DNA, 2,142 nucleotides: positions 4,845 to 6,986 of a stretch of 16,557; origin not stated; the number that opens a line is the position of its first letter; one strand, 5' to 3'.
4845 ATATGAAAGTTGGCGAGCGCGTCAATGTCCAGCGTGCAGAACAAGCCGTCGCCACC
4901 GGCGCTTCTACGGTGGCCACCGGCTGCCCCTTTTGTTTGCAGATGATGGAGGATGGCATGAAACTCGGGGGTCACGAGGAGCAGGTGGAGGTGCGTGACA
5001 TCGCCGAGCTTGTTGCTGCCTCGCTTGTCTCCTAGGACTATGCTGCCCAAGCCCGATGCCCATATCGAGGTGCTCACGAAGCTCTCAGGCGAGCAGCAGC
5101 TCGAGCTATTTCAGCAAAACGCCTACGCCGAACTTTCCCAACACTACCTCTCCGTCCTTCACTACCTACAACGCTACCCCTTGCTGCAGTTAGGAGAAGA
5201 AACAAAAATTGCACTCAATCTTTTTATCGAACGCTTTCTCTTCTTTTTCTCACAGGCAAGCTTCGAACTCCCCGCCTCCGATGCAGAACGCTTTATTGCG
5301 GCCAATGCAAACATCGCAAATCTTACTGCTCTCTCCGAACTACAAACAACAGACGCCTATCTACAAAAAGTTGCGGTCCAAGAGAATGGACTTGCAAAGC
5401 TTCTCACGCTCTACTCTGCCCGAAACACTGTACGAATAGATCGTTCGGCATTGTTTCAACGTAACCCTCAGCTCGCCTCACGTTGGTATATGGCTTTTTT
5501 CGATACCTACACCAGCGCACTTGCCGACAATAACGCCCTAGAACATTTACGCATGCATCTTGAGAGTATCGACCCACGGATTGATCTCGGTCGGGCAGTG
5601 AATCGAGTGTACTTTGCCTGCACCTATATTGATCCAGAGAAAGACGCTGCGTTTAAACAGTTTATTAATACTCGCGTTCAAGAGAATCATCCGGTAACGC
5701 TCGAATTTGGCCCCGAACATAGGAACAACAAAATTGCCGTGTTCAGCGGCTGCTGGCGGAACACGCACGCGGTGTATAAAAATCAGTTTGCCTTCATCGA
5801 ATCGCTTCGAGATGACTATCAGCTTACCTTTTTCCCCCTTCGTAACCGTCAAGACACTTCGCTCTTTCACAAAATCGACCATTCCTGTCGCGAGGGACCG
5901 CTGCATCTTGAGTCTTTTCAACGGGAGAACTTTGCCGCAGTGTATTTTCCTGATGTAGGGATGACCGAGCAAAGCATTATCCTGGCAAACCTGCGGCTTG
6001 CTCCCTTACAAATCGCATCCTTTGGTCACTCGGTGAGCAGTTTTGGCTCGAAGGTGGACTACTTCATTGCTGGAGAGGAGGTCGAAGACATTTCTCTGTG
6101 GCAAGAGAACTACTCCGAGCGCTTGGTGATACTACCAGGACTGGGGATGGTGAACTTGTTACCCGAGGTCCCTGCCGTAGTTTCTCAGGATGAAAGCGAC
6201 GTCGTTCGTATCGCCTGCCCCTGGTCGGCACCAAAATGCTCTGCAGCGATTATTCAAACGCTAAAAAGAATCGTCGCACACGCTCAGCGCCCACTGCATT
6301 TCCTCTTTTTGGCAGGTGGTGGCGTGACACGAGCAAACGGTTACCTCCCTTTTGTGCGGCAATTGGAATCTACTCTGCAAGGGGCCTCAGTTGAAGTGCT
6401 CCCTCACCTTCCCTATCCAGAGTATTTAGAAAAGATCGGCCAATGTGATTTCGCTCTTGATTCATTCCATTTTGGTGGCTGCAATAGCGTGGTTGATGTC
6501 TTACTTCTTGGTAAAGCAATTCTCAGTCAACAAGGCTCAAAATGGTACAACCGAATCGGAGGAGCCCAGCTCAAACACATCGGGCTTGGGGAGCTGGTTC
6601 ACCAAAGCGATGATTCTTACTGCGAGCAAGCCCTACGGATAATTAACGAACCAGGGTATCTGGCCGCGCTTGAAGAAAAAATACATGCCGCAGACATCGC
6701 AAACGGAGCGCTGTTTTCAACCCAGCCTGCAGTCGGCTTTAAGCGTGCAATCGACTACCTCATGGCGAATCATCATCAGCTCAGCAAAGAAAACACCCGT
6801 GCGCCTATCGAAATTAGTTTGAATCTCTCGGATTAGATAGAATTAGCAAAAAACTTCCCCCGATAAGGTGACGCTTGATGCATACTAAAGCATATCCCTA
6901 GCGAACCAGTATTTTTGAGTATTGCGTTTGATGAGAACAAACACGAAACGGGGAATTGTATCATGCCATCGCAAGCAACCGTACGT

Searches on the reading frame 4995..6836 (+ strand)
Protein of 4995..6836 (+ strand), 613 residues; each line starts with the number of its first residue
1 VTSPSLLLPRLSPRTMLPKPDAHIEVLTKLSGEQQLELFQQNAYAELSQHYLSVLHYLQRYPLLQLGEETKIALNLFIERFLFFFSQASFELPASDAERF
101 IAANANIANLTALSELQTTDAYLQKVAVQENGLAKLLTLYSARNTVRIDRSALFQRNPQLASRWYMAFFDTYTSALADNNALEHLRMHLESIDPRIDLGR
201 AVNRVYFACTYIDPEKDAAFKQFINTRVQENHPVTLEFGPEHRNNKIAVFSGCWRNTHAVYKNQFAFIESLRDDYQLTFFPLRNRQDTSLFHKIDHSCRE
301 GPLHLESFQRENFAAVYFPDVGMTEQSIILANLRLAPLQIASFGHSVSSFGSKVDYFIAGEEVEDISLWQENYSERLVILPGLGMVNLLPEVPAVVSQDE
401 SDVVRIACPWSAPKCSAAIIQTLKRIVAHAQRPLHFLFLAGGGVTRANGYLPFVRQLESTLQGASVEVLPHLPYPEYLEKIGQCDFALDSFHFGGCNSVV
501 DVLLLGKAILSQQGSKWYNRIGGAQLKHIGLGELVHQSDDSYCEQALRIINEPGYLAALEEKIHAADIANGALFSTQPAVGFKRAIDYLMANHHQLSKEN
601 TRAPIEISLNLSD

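Call 43: search_protein_families(library=pfam, proteins=[window:4995-6836:+], max_evalue=0.001)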
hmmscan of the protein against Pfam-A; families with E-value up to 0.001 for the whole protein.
window:4995-6836:+ (613 aa): 1 family
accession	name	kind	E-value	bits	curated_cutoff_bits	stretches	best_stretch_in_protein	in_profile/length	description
PF13844.12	Glyco_transf_41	-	3.1e-08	32.7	25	1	484-577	445-537/543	Glycosyl transferase family 41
